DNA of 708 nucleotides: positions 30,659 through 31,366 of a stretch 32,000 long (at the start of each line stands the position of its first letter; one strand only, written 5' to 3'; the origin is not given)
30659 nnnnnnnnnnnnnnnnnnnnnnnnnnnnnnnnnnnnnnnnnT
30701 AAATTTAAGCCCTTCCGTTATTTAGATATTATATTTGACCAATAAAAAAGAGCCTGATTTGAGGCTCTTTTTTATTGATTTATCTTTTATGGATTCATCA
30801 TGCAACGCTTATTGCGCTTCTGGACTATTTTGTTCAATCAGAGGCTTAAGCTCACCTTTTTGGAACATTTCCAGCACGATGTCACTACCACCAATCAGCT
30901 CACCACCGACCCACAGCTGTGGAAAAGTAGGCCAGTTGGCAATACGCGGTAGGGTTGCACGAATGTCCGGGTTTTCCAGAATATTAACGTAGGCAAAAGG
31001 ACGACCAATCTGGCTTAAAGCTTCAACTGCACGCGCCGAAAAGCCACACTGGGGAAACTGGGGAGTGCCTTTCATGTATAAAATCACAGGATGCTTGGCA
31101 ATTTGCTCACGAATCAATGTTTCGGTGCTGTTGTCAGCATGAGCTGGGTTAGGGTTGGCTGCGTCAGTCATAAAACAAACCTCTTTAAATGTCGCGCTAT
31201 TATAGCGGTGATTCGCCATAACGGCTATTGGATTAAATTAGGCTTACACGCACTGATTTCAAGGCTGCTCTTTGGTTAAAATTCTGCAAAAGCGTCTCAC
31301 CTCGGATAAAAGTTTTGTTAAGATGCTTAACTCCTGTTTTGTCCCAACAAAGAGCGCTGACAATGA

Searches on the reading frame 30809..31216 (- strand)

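Call 43: search_protein_families(library=pfam, proteins=[window:30809-31216:-], max_evalue=0.0001)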
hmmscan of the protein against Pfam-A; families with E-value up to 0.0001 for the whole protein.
window:30809-31216:- (135 aa): 1 family
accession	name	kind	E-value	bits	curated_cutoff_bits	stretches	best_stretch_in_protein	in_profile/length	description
PF00462.30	Glutaredoxin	-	2.4e-19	69.7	22.9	1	44-108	1-60/60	Glutaredoxin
